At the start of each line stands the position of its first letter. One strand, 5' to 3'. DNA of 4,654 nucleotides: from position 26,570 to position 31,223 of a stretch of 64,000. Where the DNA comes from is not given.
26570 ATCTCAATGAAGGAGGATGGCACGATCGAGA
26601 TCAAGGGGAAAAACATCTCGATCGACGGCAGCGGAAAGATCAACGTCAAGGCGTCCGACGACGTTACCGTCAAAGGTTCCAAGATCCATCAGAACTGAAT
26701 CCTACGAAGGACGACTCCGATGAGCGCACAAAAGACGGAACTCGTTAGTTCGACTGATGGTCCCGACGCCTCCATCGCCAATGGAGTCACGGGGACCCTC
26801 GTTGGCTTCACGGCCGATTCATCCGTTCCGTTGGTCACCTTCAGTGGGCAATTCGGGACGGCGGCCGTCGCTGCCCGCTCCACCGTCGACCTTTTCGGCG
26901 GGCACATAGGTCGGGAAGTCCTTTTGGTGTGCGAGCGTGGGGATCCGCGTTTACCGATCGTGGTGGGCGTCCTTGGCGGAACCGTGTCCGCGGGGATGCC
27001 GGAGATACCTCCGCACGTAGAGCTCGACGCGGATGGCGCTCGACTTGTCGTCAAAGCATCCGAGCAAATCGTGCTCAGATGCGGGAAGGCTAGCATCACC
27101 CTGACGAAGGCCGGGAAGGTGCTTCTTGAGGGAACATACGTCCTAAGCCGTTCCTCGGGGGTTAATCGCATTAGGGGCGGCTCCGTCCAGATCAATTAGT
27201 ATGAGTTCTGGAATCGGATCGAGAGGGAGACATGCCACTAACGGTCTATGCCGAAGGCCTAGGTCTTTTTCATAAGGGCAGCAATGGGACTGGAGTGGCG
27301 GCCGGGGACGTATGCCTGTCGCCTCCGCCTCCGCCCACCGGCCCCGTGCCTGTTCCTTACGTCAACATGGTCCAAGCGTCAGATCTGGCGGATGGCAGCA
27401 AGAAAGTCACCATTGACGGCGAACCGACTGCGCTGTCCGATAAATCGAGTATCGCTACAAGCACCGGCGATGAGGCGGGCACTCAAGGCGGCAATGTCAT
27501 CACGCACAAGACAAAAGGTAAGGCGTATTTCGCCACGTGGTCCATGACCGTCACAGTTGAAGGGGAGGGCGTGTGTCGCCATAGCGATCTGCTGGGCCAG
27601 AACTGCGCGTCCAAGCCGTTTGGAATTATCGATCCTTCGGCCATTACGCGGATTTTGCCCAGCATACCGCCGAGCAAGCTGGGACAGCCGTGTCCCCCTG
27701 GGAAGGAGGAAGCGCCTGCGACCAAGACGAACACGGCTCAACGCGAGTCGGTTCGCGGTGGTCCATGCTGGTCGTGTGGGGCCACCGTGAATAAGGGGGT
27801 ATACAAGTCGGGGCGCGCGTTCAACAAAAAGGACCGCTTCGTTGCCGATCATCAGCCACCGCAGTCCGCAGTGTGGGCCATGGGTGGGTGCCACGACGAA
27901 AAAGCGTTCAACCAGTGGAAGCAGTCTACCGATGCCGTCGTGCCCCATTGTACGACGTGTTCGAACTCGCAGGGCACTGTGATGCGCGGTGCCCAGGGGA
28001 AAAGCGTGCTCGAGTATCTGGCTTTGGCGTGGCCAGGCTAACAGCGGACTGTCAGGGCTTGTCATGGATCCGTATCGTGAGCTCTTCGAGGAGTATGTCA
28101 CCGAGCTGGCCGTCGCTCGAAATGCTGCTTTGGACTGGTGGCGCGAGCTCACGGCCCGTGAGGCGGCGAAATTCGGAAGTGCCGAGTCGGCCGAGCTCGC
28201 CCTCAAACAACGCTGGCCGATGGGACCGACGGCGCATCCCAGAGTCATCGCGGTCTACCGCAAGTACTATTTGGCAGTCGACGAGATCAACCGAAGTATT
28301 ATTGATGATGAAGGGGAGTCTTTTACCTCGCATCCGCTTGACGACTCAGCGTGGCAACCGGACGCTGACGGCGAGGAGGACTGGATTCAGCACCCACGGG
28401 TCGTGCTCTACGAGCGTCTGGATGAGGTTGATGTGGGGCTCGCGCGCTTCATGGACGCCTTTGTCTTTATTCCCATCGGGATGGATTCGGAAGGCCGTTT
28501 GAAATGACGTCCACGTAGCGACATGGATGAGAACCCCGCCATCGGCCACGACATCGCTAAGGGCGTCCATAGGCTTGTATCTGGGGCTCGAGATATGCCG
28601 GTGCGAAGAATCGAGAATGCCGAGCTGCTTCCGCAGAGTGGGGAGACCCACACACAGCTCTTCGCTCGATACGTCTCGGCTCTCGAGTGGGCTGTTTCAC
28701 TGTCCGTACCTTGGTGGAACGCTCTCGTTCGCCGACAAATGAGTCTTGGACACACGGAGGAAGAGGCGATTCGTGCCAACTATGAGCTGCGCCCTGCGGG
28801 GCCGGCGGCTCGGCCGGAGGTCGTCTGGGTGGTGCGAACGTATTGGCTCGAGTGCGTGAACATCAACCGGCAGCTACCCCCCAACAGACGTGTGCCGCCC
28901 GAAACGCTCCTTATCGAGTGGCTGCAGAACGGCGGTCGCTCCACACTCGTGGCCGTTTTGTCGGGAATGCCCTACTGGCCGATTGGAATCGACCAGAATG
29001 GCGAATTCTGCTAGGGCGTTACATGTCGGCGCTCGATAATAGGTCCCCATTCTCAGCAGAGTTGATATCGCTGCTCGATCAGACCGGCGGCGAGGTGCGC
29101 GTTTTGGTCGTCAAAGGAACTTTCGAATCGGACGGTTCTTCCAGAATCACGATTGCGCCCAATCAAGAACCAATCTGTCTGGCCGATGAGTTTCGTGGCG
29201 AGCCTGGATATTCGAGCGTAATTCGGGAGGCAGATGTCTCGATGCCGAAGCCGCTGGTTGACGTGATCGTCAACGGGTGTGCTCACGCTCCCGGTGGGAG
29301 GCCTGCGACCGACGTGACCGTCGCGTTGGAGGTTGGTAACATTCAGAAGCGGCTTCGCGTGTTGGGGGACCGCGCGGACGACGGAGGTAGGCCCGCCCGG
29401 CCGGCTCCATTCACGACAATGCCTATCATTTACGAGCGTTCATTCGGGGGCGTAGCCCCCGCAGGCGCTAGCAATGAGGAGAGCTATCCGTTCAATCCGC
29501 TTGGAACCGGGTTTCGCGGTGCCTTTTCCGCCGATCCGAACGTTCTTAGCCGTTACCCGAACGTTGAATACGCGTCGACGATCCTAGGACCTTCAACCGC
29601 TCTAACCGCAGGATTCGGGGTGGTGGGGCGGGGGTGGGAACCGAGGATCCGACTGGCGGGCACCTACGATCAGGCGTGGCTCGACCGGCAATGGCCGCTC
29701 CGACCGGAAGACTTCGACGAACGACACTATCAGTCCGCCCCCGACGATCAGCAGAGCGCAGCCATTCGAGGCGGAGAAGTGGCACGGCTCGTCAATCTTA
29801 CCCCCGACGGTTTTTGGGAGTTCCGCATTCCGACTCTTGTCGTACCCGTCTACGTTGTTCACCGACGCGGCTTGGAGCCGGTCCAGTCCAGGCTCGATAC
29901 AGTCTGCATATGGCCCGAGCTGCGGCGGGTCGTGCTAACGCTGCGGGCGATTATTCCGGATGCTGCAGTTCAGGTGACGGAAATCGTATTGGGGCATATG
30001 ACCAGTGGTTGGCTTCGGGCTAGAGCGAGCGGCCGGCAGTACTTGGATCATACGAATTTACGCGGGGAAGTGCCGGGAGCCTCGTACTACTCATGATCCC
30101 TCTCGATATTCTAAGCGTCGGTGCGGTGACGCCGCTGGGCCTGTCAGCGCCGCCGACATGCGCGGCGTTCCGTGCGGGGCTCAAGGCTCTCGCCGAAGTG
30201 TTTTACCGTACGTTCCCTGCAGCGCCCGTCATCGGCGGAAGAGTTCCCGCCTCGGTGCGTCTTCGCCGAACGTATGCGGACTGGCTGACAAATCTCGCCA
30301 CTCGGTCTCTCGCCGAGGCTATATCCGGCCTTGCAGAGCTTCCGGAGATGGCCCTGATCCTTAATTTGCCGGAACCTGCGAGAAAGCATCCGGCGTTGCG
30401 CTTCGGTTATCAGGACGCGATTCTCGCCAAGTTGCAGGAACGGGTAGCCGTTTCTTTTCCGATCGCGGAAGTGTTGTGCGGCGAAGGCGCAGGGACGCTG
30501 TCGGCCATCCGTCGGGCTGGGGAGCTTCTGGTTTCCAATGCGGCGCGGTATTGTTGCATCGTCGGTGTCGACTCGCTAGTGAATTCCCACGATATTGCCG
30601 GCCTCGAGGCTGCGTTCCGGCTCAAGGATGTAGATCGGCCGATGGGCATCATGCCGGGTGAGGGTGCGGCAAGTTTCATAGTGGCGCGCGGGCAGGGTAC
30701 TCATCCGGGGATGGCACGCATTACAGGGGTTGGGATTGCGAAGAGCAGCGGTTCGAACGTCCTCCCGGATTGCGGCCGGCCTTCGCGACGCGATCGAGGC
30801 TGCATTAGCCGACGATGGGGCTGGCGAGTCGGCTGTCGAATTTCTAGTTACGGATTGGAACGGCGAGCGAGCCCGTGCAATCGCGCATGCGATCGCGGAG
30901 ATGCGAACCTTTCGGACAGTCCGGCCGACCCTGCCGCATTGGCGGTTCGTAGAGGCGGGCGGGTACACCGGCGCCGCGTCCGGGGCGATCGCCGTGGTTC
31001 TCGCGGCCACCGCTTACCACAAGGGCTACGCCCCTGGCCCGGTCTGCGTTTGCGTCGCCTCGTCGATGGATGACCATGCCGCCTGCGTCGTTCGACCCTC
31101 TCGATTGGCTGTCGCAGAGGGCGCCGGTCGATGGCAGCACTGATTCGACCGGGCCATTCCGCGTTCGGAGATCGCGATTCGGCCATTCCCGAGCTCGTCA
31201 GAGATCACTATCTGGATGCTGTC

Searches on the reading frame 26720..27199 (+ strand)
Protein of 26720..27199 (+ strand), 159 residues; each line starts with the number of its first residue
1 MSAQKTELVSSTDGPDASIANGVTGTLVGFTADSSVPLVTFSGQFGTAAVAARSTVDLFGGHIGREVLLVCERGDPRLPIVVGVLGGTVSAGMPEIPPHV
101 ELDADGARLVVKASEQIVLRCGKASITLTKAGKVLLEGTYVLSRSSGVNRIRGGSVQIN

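Call 11: search_protein_families(library=pfam, proteins=[window:26720-27199:+], max_evalue=0.01)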
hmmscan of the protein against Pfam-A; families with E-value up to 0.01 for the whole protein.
window:26720-27199:+ (159 aa): 1 family
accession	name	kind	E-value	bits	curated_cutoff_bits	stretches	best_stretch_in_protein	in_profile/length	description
PF20093.5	DUF6484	-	3.6e-19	69.6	27.6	1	24-85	1-61/61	Domain of unknown function (DUF6484)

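Call 100: search_protein_families(library=ncbifam, proteins=[window:26720-27199:+], max_evalue=0.1)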
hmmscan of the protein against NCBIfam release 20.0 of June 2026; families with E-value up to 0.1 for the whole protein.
window:26720-27199:+ (159 aa): 2 families
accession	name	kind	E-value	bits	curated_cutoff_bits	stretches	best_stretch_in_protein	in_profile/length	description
TIGR01646.1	vgr_GE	subfamily_domain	0.056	12.4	121.8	1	62-85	406-429/480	type VI secretion system tip protein VgrG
TIGR00118.1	acolac_lg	equivalog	0.075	11.5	538.35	0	5-51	63-105/557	biosynthetic-type acetolactate synthase large subunit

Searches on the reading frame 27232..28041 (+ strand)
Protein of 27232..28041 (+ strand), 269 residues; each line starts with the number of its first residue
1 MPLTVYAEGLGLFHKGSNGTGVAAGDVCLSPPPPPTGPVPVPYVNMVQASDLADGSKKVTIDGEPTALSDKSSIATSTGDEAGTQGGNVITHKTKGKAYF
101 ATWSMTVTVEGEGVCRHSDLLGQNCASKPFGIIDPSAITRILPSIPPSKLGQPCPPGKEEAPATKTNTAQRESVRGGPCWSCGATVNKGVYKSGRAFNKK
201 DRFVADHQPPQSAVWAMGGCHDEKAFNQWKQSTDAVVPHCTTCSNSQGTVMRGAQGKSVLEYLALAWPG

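Call 11: search_protein_families(library=pfam, proteins=[window:27232-28041:+], max_evalue=0.01)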
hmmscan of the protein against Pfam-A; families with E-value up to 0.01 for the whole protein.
window:27232-28041:+ (269 aa): 1 family
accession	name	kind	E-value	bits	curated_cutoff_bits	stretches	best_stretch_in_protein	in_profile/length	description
PF13665.11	Tox-PAAR-like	-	1.1e-29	103.2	31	1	22-126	4-104/108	Toxin PAAR-like domain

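Call 100: search_protein_families(library=ncbifam, proteins=[window:27232-28041:+], max_evalue=0.1)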
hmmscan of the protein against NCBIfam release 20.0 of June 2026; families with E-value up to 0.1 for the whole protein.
window:27232-28041:+ (269 aa): 1 family
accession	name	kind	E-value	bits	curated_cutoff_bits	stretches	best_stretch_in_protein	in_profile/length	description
NF033420.0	T6SS_PAAR_dom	equivalog_domain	0.018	15.2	124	0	52-71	58-77/94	type VI secretion system PAAR protein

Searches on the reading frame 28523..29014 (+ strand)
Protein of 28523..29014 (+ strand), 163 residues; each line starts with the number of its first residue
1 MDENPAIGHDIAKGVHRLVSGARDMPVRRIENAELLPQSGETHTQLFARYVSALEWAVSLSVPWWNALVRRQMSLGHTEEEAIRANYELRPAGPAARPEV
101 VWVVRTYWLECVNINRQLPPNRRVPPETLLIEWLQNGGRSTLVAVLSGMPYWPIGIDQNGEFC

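Call 3: search_protein_families(library=pfam, proteins=[window:28523-29014:+], max_evalue=0.1)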
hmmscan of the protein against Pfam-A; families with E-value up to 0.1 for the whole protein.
window:28523-29014:+ (163 aa): 0 families

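Call 4: search_protein_families(library=ncbifam, proteins=[window:28523-29014:+], max_evalue=0.1)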
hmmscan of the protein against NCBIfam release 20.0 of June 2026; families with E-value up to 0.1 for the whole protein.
window:28523-29014:+ (163 aa): 0 families

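Call 88: search_protein_families(library=pfam, proteins=[window:28523-29014:+], max_evalue=0.1)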
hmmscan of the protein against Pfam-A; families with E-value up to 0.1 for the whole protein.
window:28523-29014:+ (163 aa): 0 families

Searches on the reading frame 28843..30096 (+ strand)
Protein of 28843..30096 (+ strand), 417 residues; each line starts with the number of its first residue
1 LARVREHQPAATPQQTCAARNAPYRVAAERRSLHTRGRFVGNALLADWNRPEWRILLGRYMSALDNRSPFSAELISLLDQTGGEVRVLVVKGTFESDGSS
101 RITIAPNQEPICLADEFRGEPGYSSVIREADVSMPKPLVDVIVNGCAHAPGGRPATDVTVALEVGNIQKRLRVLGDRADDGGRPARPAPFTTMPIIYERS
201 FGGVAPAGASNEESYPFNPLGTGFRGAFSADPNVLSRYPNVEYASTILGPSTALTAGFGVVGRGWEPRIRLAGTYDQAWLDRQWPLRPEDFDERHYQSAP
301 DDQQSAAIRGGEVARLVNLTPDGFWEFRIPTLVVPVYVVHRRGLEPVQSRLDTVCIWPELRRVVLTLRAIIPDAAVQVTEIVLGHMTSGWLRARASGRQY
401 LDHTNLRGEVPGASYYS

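Call 3: search_protein_families(library=pfam, proteins=[window:28843-30096:+], max_evalue=0.1)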
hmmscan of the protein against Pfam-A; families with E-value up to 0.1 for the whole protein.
window:28843-30096:+ (417 aa): 1 family
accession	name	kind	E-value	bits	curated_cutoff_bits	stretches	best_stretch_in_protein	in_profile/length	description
PF09937.14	DUF2169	-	2.1e-81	273.9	25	1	82-368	2-294/294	Uncharacterized protein conserved in bacteria (DUF2169)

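Call 4: search_protein_families(library=ncbifam, proteins=[window:28843-30096:+], max_evalue=0.1)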
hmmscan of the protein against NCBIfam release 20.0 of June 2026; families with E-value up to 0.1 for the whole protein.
window:28843-30096:+ (417 aa): 0 families

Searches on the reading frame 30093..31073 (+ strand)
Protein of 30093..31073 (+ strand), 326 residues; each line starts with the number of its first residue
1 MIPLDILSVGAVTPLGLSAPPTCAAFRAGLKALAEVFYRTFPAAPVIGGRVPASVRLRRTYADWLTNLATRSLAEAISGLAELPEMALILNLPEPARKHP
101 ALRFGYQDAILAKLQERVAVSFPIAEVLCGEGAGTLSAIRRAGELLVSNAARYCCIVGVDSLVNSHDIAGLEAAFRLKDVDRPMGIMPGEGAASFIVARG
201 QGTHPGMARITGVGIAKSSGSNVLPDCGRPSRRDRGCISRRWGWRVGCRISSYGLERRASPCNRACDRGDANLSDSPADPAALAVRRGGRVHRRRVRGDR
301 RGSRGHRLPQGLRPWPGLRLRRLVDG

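Call 3: search_protein_families(library=pfam, proteins=[window:30093-31073:+], max_evalue=0.1)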
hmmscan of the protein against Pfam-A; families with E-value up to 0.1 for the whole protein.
window:30093-31073:+ (326 aa): 0 families

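Call 4: search_protein_families(library=ncbifam, proteins=[window:30093-31073:+], max_evalue=0.1)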
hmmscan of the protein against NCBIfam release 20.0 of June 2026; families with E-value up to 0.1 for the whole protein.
window:30093-31073:+ (326 aa): 2 families
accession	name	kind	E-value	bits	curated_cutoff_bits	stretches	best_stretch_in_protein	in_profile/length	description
NF004798.0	PRK06147.1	equivalog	1.4e-32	113.3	342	1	4-218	6-220/349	3-oxoacyl-(acyl carrier protein) synthase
NF058662.1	cispenta_AmcF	equivalog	0.064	12.3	325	1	137-226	134-232/369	cispentacin biosynthesis acyltransferase subunit AmcF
